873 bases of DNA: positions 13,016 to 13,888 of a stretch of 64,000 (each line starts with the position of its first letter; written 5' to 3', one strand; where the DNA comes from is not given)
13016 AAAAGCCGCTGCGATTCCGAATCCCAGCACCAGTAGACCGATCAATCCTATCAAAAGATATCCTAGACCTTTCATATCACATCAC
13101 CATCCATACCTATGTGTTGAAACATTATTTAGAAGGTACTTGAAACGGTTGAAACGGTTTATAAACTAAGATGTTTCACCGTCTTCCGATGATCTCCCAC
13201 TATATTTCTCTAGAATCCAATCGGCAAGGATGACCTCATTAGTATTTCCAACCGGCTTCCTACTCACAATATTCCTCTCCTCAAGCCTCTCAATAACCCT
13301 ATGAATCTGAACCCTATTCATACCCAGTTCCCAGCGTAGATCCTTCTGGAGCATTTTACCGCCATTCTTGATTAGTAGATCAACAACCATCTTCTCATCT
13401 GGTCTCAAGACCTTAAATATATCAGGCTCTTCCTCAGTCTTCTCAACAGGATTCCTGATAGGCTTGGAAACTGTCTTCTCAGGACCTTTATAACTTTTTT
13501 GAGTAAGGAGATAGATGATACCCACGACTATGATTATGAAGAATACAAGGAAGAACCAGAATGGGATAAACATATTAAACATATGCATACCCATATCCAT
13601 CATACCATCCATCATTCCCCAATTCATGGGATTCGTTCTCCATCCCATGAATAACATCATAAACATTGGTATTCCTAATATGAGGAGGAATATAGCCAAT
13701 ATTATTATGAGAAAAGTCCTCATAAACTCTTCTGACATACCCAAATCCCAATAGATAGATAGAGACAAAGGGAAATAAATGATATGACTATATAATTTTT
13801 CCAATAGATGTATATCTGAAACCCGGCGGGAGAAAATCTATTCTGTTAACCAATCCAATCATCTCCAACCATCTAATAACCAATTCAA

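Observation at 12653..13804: Candidate novel two-gene module: ultra-Met-rich membrane-anchored protein plus a membrane-embedded wHTH regulator with a matching Met-rich outer loop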

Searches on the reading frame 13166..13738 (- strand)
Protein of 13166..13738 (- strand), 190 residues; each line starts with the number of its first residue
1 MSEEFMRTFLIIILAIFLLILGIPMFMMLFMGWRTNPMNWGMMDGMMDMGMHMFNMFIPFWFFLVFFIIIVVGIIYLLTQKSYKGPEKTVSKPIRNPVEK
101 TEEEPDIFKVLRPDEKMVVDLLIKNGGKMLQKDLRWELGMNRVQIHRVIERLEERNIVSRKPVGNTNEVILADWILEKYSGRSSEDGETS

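Call 3: search_protein_families(library=pfam, proteins=[window:13166-13738:-], max_evalue=1)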
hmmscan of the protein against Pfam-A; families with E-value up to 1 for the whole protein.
window:13166-13738:- (190 aa): 16 families
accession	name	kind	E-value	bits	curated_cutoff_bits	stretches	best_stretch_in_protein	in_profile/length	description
PF24034.1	DUF7343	-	6.5e-10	39.2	27.6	1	113-171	3-61/62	Domain of unknown function (DUF7343)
PF12802.13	MarR_2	-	0.00011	22.7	27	1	116-163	8-55/61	MarR family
PF05987.18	DUF898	-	0.0062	16.1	28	1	5-86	131-213/336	Bacterial protein of unknown function (DUF898)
PF14715.11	FixP_N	-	0.011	15.9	24.9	1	54-78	15-39/48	N-terminal domain of cytochrome oxidase-cbb3, FixP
PF15198.11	Dexa_ind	-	0.014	15.9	27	1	45-78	22-55/90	Dexamethasone-induced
PF25213.1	HVO_A0261_N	-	0.017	15.4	35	1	131-161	27-57/86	HVO_A0261 N-terminal domain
PF02002.24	TFIIE_alpha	-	0.023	15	22.9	1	115-161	15-60/105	TFIIE alpha subunit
PF00392.27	GntR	-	0.026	14.6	27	1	123-162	18-58/64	Bacterial regulatory proteins, gntR family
PF17007.11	HTH_micro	-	0.034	13.4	27.3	1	117-167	95-145/454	HTH-like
PF01047.28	MarR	-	0.069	13.5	24.6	1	122-162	11-51/59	MarR family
PF12420.13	DUF3671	-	0.075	12.9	34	1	10-79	161-210/223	Fam-L, Fam-M like protein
PF01978.25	TrmB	-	0.098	13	25.6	1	127-162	21-56/68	Sugar-specific transcriptional regulator TrmB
PF13545.12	HTH_Crp_2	-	0.14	12.5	27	1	136-161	30-56/70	Crp-like helix-turn-helix domain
PF09973.14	DUF2208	-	0.16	12.1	24.3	1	59-121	21-83/231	Predicted membrane protein (DUF2208)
PF07332.16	Phage_holin_3_6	-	0.19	12.2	28.4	1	7-90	35-105/116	Putative Actinobacterial Holin-X, holin superfamily III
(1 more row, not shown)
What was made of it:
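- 13166..13738 (-): Gene for a 190-aa transmembrane transcription regulator (TTR): N-tail, TM1, Met-rich outside loop, TM2, disordered linker, winged helix. Pfam DUF7343 scores 39.2 bits against a 27.6 cut-off (call 3).
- On Pfam DUF7343 (PF24034) archaeal winged-helix family: 39.2 bits against a cut-off of 27.6, covering residues 113-171 (call 3).
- On MarR family: MarR_2 scores 22.7 bits (cut-off 27) and MarR 13.5 bits (cut-off 24.6) (call 3).
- Checked: Pfam DUF7343 scores 39.2 bits against a cut-off of 27.6 (call 3).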

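Call 4: search_protein_families(library=ncbifam, proteins=[window:13166-13738:-], max_evalue=1)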
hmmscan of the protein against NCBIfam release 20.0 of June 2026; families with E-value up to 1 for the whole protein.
window:13166-13738:- (190 aa): 11 families
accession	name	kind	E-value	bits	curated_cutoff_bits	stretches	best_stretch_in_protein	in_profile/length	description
NF053606.1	Sta1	subfamily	0.0014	18.7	80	1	114-161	21-67/100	Sta1 family transcriptional regulator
NF053777.1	Saro0803TransReg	equivalog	0.0021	17.8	200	1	119-162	42-85/140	Saro_0803 family transcriptional regulator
NF040939.2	trans_reg_lrs14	equivalog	0.071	13.2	90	1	116-162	24-70/103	Lrs14 family HTH-type transcriptional regulator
NF008273.0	PRK11050.1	equivalog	0.071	12.8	153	1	119-162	45-88/156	manganese-binding transcriptional regulator MntR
TIGR01884.1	cas_HTH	subfamily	0.082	12.3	60.2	1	114-161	143-189/202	CRISPR-associated CARF protein Csa3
NF033218.1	anchor_AmaP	equivalog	0.091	12.5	55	1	6-82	1-74/166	alkaline shock response membrane anchor protein AmaP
NF046012.1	adhes_ESA_00282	equivalog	0.097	12.4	100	1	62-111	6-55/167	ESA_00282 family adhesion-associated protein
TIGR04561.1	membra_charge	hypoth_equivalog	0.099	12.9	30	1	50-78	4-34/82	TIGR04561 family membrane protein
NF042931.1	SAG1386_EF1546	equivalog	0.11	12.6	80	0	63-91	34-62/158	SAG1386/EF1546 family surface-associated protein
NF002358.0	PRK01318.2-5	equivalog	0.22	10.2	605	1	39-85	319-366/545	membrane protein insertase YidC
NF006283.1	PRK08455.1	equivalog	0.41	10.3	187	0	64-92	27-54/182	flagellar basal body-associated protein FliL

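Call 6: find_homologous_proteins(query=window:13166-13738:-)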
Query window:13166-13738:- (190 aa): 11 proteins with E <= 0.001 among 165 candidates.
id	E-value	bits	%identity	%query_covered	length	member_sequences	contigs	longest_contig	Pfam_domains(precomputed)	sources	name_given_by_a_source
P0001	8.5e-113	393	93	100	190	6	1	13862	PF24034.2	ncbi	-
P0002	2.1e-96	339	80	100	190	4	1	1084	PF24034.2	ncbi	-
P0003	4.5e-87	309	74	100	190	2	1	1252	PF24034.2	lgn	-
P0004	3.0e-73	264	65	97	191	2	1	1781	PF24034.2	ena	-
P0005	4.8e-64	234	59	98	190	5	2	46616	PF24034.2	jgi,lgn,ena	-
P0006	2.0e-63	232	71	75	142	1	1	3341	PF24034.2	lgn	-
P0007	6.6e-48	181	53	81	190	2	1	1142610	PF12802.14,PF24034.2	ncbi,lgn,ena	-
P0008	3.3e-47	179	60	74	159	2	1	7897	PF12802.14,PF24034.2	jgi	-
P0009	7.3e-47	178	54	81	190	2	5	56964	PF12802.14,PF24034.2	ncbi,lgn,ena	-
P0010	1.1e-46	177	54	81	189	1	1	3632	PF24034.2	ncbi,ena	-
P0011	4.3e-44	169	48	94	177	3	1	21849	PF12802.14,PF24034.2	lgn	-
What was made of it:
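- On Pfam DUF7343 (PF24034) archaeal winged-helix family: All 11 close homologues carry the precomputed PF24034 hit (call 6).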

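Call 9: find_encoding_contigs(protein=P0001, flank=6000)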
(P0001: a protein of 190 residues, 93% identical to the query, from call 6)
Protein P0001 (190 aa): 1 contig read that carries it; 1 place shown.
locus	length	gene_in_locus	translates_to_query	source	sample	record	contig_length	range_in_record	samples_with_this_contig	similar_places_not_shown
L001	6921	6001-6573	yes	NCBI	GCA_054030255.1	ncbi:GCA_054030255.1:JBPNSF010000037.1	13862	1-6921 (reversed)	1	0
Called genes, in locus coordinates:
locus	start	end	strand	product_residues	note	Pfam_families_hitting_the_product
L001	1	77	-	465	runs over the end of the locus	PF00282:Pyridoxal_deC, PF01041:DegT_DnrJ_EryC1 (faint), PF00266:Aminotran_5, PF00155:Aminotran_1_2 (weak)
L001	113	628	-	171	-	PF12689:Acid_PPase (weak)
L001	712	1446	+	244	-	PF01061:ABC2_membrane, PF12698:ABC2_membrane_3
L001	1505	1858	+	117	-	PF00903:Glyoxalase, PF12681:Glyoxalase_2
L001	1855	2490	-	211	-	PF02463:SMC_N (faint), PF00005:ABC_tran, PF13304:AAA_21 (faint)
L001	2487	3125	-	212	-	PF00528:BPD_transp_1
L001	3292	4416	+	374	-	-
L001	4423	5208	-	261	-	PF17284:Spermine_synt_N, PF01564:Spermine_synth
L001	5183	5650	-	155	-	PF02675:AdoMet_dc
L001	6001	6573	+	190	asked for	PF24034:DUF7343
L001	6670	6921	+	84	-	?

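Call 10: find_encoding_contigs(protein=P0006, flank=4000)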
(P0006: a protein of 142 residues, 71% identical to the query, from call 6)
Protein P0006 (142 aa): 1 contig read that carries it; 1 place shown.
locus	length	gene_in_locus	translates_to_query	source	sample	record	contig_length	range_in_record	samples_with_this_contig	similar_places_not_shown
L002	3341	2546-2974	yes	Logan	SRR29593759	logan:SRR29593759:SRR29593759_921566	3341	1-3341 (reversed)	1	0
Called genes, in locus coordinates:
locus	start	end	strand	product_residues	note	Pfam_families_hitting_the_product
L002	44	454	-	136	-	PF02675:AdoMet_dc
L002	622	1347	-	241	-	-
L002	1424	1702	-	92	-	PF14947:HTH_45, PF25213:HVO_A0261_N (weak)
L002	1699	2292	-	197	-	-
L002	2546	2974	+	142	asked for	PF24034:DUF7343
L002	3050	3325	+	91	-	-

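Call 11: find_encoding_contigs(protein=P0007, flank=6000, max_places=3)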
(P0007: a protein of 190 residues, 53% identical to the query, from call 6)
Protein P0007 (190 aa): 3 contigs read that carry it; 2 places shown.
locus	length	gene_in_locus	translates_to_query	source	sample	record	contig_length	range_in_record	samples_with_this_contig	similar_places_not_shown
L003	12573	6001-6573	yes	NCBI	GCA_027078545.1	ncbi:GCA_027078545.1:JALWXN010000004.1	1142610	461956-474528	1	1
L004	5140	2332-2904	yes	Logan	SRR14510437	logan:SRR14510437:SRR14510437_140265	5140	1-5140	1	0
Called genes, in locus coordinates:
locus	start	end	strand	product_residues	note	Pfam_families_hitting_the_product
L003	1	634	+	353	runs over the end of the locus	PF08240:ADH_N, PF00107:ADH_zinc_N, PF13602:ADH_zinc_N_2 (weak)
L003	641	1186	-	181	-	PF01022:HTH_5, PF12840:HTH_20, PF08461:WHD_RNase_R, PF16902:FokI_D3 (faint)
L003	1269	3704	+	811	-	PF00403:HMA, PF00122:E1-E2_ATPase, PF00702:Hydrolase, PF08282:Hydrolase_3 (faint), PF12710:HAD (weak)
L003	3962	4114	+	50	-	-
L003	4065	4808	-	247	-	PF02548:Pantoate_transf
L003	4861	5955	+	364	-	-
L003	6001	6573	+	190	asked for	PF12802:MarR_2 (faint), PF24034:DUF7343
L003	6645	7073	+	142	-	-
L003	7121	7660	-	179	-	PF06197:DUF998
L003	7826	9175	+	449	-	PF13433:Peripla_BP_5, PF13458:Peripla_BP_6, PF01094:ANF_receptor, PF13433:Peripla_BP_5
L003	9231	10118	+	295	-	PF02653:BPD_transp_2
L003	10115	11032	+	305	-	PF02653:BPD_transp_2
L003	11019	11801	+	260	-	PF00005:ABC_tran, PF13304:AAA_21 (faint)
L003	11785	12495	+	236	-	PF00005:ABC_tran, PF13304:AAA_21 (faint)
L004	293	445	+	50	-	-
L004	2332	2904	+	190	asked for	PF12802:MarR_2 (faint), PF24034:DUF7343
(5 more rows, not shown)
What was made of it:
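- Proximity to ArsR-CopA in L003/L010 points to detoxification (call 11).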

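Call 12: find_encoding_contigs(protein=P0005, flank=6000, max_places=3)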
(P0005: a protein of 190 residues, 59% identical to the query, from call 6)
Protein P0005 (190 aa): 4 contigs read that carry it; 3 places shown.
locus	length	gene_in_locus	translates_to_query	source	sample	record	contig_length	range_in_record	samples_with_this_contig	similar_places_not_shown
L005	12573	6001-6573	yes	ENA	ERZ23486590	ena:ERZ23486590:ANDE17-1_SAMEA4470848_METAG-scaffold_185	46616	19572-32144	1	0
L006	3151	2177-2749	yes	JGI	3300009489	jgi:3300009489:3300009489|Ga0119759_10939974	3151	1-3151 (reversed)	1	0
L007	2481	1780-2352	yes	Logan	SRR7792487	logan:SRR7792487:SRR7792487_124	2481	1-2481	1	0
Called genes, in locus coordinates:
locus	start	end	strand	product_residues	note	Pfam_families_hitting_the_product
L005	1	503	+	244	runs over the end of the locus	PF01061:ABC2_membrane, PF12698:ABC2_membrane_3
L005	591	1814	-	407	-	PF00083:Sugar_tr, PF07690:MFS_1, PF00083:Sugar_tr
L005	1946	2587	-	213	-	PF02463:SMC_N (faint), PF13166:AAA_13 (faint), PF13476:AAA_23 (weak), PF00005:ABC_tran, PF13175:AAA_15 (faint), PF13304:AAA_21 (weak)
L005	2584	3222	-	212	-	PF00528:BPD_transp_1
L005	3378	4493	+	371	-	-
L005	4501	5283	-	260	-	PF17284:Spermine_synt_N, PF01564:Spermine_synth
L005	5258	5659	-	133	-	PF02675:AdoMet_dc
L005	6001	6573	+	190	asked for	PF24034:DUF7343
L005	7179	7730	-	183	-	PF06197:DUF998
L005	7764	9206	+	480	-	PF13458:Peripla_BP_6, PF13433:Peripla_BP_5, PF01094:ANF_receptor (weak)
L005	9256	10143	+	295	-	PF02653:BPD_transp_2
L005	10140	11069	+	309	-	PF02653:BPD_transp_2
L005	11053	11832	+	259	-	PF00005:ABC_tran, PF02463:SMC_N (faint), PF13304:AAA_21 (faint)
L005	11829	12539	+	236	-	PF00005:ABC_tran, PF13304:AAA_21 (faint)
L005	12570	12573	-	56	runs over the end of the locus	PF06348:DUF1059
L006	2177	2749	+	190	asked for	PF24034:DUF7343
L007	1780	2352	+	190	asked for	PF24034:DUF7343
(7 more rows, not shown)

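Call 13: find_encoding_contigs(protein=P0011, flank=6000, max_places=3)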
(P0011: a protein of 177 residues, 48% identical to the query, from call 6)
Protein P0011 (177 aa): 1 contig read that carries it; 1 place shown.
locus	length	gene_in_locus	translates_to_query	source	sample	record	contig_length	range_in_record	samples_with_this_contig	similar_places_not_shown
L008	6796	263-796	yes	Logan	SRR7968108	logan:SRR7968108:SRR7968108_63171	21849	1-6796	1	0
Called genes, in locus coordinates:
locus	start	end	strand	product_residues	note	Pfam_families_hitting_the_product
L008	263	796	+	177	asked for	PF12802:MarR_2 (weak), PF24034:DUF7343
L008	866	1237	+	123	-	-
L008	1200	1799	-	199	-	PF06197:DUF998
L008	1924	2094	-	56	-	PF06348:DUF1059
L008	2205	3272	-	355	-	PF01266:DAO, PF13450:NAD_binding_8 (faint)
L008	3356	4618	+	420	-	PF00370:FGGY_N (weak)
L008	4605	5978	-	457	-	PF01565:FAD_binding_4, PF02913:FAD-oxidase_C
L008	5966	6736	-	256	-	PF13183:Fer4_8, PF13237:Fer4_10 (faint)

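Call 18: find_related_loci(query=A1, collection=genome_contigs, flank=6000)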
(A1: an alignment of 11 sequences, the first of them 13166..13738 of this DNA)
Query A1 (190 aa) in genome_contigs; peptide patterns used: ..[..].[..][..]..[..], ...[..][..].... (x = any residue, [..] = any of these).
63 stretches matched a pattern; 3 encode a relative of the query (tblastn E <= 1e-3); 3 distinct loci.
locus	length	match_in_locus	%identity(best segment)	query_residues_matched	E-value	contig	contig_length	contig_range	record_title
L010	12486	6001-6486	54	27-180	8e-54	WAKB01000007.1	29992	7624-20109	MAG: Candidatus Geothermarchaeota archaeon isolate S012_44_esom k151_198865, whole genome shotgun sequence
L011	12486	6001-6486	53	27-180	2e-53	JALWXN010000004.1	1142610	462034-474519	MAG: Nitrososphaeria archaeon isolate T2_maxbin2_scaf2bin.399 T2_NODE_1_length_1142610_cov_24.022772, whole genome shotg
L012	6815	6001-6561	59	1-187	1e-43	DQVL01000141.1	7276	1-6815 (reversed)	MAG TPA_asm: Thermoprotei archaeon isolate SZUA-1514 k95_265310, whole genome shotgun sequence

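Call 29: search_protein_representatives(alignment_id=A2)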
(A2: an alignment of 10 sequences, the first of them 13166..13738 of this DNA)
Query: 10 sequences, 190 profile positions. Proteins with E-value up to 0.001 (for the whole library): 1944; up to 1e-10: 237; up to 1e-30: 4. The best 150 are listed.
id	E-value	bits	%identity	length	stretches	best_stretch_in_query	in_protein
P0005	6.0e-87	306.2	-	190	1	1-190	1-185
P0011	4.1e-74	264.4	-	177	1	1-185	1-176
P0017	2.7e-37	144.3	-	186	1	14-185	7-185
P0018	8.1e-35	136.2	-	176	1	10-184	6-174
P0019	9.6e-29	116.4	-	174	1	3-182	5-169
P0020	1.4e-27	112.6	-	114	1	72-188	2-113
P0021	5.4e-24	100.9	-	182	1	8-186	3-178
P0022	5.8e-24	100.8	-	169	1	21-184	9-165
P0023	2.3e-23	98.8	-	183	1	8-180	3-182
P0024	1.9e-22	95.8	-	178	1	14-182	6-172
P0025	2.6e-22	95.4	-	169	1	16-183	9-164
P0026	2.9e-22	95.2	-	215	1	9-181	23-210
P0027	6.5e-22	94.1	-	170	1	24-183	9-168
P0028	6.8e-22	94.0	-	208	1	13-185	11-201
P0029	8.1e-22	93.8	-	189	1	4-187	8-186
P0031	3.1e-21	91.9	-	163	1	14-182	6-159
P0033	4.7e-21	91.3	-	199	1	36-181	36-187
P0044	1.1e-19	86.9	-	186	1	12-181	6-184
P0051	4.0e-19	85.0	-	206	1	10-181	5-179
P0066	6.4e-18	81.1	-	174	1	17-182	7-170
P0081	6.4e-17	77.8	-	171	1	9-180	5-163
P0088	4.1e-16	75.2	-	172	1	9-184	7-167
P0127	3.2e-14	69.0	-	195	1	8-176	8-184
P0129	4.1e-14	68.7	-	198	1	16-177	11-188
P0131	4.9e-14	68.4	-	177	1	9-177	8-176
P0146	2.5e-13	66.1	-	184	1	10-177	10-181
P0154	4.3e-13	65.3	-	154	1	15-177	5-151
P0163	1.0e-12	64.1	-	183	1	16-178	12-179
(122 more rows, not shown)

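Call 31: find_encoding_contigs(protein=P0017, flank=4000, max_places=2)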
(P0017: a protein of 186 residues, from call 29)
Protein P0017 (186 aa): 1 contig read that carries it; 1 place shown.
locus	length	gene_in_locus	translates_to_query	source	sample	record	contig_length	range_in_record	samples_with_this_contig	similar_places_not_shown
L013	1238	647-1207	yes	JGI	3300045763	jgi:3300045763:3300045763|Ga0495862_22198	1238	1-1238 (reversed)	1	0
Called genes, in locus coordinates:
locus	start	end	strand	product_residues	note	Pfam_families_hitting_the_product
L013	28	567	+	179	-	PF00005:ABC_tran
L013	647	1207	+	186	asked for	PF24034:DUF7343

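Call 32: list_cluster_members(proteins=[P0017, P0018, P0021, P0026, P0028, P0033, P0044, P0051, P0023, P0007])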
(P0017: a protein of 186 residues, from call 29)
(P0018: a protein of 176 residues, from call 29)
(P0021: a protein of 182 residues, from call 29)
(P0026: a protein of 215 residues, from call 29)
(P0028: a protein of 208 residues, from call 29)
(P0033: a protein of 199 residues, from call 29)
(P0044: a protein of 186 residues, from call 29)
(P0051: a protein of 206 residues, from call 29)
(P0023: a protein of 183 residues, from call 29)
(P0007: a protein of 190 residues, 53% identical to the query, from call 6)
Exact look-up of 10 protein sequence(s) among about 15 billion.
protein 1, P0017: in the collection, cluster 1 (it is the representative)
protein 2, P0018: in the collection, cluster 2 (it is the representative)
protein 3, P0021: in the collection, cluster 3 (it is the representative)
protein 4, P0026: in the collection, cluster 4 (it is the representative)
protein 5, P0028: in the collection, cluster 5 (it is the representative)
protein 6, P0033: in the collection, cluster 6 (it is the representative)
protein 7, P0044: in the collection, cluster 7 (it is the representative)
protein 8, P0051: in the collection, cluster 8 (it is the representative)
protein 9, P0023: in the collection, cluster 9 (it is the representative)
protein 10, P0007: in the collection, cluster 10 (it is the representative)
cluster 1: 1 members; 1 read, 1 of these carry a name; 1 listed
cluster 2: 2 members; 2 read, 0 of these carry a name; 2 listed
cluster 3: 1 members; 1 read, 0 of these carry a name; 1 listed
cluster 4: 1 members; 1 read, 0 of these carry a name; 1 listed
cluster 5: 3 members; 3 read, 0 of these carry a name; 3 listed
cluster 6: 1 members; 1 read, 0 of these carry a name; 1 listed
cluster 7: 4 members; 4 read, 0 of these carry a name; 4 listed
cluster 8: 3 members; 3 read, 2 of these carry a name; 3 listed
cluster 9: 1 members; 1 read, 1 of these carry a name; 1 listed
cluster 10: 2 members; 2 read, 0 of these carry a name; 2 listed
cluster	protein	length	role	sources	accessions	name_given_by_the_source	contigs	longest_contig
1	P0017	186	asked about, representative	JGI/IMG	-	hypothetical protein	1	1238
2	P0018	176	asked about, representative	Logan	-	-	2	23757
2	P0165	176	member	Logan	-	-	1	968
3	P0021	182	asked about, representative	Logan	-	-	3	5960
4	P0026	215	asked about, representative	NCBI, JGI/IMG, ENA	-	-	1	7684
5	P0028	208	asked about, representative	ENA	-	-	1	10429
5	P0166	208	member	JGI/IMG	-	-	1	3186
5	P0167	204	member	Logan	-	-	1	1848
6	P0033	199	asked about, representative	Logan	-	-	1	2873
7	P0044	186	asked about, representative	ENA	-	-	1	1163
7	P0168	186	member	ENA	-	-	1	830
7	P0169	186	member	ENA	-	-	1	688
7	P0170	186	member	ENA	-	-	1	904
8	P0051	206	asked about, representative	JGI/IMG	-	hypothetical protein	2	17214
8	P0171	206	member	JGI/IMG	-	hypothetical protein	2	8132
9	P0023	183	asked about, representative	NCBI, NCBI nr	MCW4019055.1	MAG: hypothetical protein NWF00_10330 [Candidatus Bathyarchaeota archaeon] | hypothetical protein [Candidatus Bathyarchaeota archaeon]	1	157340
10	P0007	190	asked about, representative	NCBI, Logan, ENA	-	-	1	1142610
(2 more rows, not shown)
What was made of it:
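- Many family members come from anoxic-sediment lineages such as Bathyarchaeota (call 32).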

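Call 36: find_related_loci(query=A5, collection=metagenome_contigs, flank=4000)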
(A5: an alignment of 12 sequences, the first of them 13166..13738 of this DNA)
Query A5 (190 aa) in metagenome_contigs; peptide patterns used: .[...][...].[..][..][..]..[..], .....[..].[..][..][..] (x = any residue, [..] = any of these).
600 stretches matched a pattern (row limit reached: there are more); 551 encode a relative of the query (tblastn E <= 1e-3); the best 80 are kept; 80 distinct loci.
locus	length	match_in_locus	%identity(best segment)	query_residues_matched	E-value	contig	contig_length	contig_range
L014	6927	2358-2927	73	1-190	4e-66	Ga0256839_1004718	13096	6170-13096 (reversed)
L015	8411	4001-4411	43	52-181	3e-30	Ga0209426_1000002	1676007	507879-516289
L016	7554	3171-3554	43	56-178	6e-25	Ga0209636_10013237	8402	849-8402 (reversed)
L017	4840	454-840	44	58-182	3e-24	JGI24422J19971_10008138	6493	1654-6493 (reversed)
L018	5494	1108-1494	44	58-182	3e-24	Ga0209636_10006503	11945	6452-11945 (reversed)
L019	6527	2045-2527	36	10-178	9e-24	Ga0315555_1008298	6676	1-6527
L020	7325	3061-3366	45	86-181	2e-23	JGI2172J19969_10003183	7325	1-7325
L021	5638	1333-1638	45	86-181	2e-23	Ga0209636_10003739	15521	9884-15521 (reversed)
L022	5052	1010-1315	45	86-181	2e-23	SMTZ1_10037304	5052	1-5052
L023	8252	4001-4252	49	95-178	2e-23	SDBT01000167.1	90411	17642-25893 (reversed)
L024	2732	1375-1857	36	10-178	2e-23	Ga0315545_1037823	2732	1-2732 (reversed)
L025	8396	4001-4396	36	60-188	2e-23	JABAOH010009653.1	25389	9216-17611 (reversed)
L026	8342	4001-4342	40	68-178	4e-23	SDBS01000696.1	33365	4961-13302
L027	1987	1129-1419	44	85-180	5e-23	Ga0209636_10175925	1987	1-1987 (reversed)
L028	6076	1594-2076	35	10-178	6e-23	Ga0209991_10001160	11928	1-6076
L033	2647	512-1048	32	30-175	2e-22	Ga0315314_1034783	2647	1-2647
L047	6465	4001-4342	39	68-175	2e-21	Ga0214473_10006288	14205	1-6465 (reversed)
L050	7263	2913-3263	35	64-177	3e-21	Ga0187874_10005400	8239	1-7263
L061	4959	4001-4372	36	62-179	9e-21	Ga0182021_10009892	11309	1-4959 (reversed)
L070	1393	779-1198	35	39-175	1e-20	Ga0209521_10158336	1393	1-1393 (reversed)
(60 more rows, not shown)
